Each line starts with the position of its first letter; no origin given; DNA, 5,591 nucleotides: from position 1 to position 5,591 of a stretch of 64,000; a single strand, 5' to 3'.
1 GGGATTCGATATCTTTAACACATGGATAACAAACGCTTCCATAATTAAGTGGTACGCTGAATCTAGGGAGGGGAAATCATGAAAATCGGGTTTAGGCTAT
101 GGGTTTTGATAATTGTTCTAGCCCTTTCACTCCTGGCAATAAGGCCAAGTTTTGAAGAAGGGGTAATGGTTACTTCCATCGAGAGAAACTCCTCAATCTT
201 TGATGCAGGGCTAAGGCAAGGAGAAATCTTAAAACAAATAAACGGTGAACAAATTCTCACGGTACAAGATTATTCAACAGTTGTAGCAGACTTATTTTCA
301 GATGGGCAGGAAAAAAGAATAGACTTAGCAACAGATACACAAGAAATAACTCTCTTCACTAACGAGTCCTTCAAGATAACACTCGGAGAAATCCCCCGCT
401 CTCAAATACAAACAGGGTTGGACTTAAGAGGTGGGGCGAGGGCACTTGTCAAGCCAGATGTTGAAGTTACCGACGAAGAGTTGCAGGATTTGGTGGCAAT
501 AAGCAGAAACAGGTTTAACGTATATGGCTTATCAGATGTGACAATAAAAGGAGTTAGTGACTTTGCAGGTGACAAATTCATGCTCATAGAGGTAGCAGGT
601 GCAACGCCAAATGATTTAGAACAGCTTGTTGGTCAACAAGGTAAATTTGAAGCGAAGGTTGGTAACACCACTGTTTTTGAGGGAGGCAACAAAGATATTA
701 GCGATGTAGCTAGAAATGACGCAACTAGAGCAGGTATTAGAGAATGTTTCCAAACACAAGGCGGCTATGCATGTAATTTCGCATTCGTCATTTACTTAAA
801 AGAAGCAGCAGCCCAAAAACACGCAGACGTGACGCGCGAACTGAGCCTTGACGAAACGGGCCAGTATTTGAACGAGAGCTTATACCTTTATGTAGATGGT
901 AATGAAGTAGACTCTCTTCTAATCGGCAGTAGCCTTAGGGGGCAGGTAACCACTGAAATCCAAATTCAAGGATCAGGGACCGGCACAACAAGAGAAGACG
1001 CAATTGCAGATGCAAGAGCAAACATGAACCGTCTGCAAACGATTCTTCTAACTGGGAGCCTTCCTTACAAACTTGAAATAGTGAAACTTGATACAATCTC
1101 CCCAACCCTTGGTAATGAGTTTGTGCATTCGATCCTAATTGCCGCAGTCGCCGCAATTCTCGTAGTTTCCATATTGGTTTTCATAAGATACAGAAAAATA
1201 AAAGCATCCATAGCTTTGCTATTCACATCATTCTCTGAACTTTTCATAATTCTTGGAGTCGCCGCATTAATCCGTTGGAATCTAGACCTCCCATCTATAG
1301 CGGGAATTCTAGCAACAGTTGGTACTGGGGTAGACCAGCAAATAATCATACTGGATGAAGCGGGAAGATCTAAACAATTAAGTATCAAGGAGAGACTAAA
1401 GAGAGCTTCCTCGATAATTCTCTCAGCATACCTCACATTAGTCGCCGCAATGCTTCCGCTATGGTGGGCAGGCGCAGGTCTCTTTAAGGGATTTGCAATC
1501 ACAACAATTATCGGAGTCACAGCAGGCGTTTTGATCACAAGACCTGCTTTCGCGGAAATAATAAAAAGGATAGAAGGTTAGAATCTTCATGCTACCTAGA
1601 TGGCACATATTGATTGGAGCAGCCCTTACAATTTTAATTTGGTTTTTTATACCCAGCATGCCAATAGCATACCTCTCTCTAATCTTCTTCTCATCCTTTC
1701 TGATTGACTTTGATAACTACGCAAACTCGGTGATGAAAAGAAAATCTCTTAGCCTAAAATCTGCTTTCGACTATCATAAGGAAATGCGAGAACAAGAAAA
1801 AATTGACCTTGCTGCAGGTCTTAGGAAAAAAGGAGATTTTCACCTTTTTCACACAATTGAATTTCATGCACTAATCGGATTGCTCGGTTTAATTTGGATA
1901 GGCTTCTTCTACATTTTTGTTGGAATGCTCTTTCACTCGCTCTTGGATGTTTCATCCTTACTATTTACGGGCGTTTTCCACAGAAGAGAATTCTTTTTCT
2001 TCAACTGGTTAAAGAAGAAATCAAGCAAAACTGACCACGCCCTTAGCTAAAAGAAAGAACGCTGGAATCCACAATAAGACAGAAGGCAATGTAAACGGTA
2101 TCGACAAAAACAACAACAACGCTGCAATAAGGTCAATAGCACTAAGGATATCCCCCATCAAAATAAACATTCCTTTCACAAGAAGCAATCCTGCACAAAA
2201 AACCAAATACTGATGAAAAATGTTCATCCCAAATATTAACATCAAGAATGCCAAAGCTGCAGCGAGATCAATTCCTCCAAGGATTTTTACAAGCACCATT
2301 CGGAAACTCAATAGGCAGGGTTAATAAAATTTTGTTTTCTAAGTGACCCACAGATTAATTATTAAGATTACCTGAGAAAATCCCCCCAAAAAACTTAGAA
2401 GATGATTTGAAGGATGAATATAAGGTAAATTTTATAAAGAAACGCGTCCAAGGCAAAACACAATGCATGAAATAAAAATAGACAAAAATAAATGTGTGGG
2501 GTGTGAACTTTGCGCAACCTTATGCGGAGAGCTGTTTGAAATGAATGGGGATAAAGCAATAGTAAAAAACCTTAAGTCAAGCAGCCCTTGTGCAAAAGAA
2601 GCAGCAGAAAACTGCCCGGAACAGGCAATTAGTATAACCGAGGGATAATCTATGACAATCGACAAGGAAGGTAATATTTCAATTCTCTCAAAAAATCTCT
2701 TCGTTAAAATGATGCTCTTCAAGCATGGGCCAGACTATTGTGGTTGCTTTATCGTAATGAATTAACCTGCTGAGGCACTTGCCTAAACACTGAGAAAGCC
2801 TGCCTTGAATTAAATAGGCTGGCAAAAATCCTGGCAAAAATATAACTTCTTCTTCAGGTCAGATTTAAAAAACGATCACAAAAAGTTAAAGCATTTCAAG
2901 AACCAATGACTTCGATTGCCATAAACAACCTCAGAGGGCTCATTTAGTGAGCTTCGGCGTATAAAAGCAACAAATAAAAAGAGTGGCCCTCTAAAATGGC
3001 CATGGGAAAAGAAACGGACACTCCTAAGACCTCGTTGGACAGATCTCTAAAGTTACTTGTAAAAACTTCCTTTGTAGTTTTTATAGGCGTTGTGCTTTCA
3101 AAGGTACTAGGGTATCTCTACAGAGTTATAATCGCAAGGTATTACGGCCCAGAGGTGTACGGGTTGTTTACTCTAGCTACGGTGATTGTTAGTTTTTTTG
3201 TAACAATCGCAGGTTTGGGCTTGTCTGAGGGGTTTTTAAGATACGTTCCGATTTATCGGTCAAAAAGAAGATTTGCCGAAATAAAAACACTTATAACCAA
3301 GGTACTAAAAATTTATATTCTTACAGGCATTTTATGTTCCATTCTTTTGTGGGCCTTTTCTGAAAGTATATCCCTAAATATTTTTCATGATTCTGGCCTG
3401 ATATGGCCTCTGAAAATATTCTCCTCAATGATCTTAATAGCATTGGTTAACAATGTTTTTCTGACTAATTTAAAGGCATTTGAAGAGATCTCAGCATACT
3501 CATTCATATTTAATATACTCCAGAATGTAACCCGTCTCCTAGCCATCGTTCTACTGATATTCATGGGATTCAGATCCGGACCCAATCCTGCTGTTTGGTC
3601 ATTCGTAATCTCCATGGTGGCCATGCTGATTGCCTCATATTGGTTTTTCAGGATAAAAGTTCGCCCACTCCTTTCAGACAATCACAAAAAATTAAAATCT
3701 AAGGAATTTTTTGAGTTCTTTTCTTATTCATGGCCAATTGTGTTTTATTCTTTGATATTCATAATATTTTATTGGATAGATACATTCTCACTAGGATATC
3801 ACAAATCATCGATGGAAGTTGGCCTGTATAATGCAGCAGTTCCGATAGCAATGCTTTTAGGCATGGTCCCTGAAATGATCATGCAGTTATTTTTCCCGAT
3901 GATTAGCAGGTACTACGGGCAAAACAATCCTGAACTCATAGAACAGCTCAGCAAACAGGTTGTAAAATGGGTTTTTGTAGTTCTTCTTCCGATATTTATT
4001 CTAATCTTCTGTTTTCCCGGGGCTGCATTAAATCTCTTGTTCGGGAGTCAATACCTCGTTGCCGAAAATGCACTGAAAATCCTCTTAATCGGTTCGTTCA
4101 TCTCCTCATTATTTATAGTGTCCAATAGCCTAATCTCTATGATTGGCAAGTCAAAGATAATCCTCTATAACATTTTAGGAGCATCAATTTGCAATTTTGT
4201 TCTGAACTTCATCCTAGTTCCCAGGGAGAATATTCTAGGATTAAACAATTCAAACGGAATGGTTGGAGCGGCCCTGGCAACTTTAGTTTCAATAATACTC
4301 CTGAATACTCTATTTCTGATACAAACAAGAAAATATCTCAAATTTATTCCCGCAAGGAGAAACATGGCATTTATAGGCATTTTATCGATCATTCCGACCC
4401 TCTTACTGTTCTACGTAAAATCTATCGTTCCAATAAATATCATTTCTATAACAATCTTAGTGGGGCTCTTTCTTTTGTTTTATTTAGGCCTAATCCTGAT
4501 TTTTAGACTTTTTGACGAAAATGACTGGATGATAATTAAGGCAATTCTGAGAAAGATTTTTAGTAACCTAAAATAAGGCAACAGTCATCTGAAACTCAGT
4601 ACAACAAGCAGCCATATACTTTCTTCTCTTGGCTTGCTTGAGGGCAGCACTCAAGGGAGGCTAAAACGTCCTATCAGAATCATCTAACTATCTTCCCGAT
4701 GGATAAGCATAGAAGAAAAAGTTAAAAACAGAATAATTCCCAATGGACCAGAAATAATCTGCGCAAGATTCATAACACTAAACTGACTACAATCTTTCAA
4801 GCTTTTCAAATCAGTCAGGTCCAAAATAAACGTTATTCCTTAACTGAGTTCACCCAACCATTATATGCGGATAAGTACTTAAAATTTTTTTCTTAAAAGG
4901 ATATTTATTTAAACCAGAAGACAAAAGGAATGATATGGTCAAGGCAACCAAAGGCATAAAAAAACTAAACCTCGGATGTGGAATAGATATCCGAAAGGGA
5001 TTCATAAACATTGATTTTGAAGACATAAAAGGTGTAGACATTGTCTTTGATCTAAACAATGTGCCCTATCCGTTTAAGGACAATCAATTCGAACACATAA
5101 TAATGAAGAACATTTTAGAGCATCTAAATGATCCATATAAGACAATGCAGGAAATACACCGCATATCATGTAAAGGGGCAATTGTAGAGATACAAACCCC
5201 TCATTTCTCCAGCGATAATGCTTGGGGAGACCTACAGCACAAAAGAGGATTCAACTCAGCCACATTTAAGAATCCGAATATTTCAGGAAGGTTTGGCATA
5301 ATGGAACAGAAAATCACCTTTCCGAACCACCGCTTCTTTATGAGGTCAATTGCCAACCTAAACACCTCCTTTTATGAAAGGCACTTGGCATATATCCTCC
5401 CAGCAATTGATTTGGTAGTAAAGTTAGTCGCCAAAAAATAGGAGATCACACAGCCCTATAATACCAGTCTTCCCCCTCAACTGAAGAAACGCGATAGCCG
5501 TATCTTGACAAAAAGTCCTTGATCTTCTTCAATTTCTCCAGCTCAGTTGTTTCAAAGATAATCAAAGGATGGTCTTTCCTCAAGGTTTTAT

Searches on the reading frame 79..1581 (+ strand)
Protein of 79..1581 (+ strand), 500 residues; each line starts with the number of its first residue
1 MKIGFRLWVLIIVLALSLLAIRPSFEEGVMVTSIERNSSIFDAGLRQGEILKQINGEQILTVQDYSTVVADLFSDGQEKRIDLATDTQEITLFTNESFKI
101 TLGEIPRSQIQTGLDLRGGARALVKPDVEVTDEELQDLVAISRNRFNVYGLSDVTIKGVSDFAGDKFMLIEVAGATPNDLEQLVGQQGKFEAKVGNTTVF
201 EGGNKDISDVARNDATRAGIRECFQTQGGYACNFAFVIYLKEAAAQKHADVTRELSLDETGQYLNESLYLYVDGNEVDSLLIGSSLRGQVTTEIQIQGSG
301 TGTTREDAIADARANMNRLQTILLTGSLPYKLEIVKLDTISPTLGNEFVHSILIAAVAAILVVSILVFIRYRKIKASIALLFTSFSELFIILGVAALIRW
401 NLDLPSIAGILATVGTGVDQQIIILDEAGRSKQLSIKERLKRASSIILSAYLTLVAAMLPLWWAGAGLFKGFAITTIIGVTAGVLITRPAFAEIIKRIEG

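Call 7: search_protein_families(library=pfam, proteins=[window:79-1581:+], max_evalue=0.001)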
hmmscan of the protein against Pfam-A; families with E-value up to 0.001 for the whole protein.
window:79-1581:+ (500 aa): 2 families
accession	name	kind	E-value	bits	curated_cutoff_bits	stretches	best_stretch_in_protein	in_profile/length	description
PF02355.23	SecD_SecF_C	-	2.1e-18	66.9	20.5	1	331-485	12-173/189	Protein export membrane protein SecD/SecF, C-terminal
PF03176.21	MMPL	-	0.00028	20.4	20.5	1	349-488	142-292/333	MMPL family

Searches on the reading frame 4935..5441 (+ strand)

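Call 7: search_protein_families(library=pfam, proteins=[window:4935-5441:+], max_evalue=0.001)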
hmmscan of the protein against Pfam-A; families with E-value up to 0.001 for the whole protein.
window:4935-5441:+ (168 aa): 2 families
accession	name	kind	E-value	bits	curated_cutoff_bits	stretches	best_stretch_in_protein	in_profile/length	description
PF08241.18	Methyltransf_11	-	7.2e-08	33.4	21.2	1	15-83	22-92/95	Methyltransferase domain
PF13489.12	Methyltransf_23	-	2e-06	28.1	27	1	11-97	27-129/164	Methyltransferase domain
